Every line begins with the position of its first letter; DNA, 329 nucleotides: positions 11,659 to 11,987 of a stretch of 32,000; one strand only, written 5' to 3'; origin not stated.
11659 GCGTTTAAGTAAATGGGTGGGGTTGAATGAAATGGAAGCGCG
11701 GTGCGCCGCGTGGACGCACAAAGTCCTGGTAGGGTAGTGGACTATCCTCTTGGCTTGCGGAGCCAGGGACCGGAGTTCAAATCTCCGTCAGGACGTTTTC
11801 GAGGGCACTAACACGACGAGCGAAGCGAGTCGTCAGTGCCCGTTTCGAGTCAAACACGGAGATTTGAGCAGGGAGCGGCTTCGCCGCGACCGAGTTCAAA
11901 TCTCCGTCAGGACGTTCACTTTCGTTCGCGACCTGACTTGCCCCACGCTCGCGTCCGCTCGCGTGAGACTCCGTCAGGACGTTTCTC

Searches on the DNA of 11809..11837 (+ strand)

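Call 96: build_rna_model(alignment_id=A1, structure=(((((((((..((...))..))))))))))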
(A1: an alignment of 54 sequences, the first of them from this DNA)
Model R1 built from alignment A1 (54 sequences, 29 columns); structure: as given.
model positions 29; base pairs 11; branch points 0; effective number of sequences 54; information 0.905 bits per position. Calibrated on 0.2 Mb of random sequence (short: E-values are rough).
structure used (alignment columns):
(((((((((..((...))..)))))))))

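Call 97: search_with_rna_model(model_id=R1, sources=[window, L121, L122, L124, L125, L126, L127, L128, L129, L131], max_evalue=1)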
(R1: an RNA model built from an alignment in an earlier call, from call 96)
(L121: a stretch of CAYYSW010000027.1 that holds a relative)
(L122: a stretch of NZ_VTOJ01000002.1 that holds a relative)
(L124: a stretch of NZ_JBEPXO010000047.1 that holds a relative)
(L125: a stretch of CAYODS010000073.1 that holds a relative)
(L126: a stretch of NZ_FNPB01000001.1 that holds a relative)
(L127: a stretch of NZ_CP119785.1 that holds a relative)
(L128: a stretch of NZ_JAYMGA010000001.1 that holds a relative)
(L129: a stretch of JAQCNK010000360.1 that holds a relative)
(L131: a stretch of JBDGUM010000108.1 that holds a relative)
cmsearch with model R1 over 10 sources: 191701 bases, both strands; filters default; matches with E-value up to 1: 47.
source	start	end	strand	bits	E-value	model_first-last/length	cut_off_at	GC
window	21899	21927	+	31.1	3.6e-08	1-29/29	no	0.66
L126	12282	12310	-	30.8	4.8e-08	1-29/29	no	0.66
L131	2285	2313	-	30.3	7.6e-08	1-29/29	no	0.62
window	11809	11837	+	30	9.2e-08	1-29/29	no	0.55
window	18970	18998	+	30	9.9e-08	1-29/29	no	0.59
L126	12230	12258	-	29.1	2.1e-07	1-29/29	no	0.62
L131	2229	2257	-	28.8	2.6e-07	1-29/29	no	0.66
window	21971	21999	+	28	5.5e-07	1-29/29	no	0.72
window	18856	18884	+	27.7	7.1e-07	1-29/29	no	0.52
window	18797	18825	+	25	7.3e-06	1-29/29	no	0.59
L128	15378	15406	-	24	1.7e-05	1-29/29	no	0.69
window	18911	18939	+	21.7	0.00013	1-29/29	no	0.52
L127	3205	3233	-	21.5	0.00015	1-29/29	no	0.66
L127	15320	15338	-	18.7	0.0016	6-24/29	no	0.79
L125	2931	2989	-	18.4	0.0022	1-29/29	no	0.76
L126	9485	9513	-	17.3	0.0057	1-29/29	no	0.52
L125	1112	1152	+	17.2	0.0062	1-29/29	no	0.8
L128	11477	11502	+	16.1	0.016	1-29/29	no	0.81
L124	7849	7871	-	15.8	0.02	1-29/29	no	0.74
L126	12492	12517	-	15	0.041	1-29/29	no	0.73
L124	14115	14158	+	14.7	0.051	1-29/29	no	0.66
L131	5628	5675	-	14.7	0.053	1-29/29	no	0.73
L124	12837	12877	+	14.5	0.062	1-29/29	no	0.71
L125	1369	1395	+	14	0.099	1-29/29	no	0.85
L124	11501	11526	+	13.8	0.12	1-29/29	no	0.81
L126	10620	10660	-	13.6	0.13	1-29/29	no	0.63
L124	8526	8573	+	13.3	0.17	1-29/29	no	0.69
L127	19586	19615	-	13.2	0.2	1-29/29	no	0.8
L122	12246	12272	+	13.2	0.2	1-29/29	no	0.89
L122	13557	13585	-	13.1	0.21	1-29/29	no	0.69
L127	1162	1200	-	13.1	0.22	1-29/29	no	0.64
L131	3395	3421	+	13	0.22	1-29/29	no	0.67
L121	11196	11256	+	12.7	0.29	1-29/29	no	0.77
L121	11945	11972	+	12.7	0.31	1-29/29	no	0.71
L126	9428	9456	-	12.4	0.37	1-29/29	no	0.52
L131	1846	1871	+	12.2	0.47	1-29/29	no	0.81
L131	9378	9414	-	11.9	0.6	1-29/29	no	0.7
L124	21423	21469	-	11.8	0.64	1-29/29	no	0.72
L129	11902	11929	+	11.5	0.85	1-29/29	no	0.68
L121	7324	7350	+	11.3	0.97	1-29/29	no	0.74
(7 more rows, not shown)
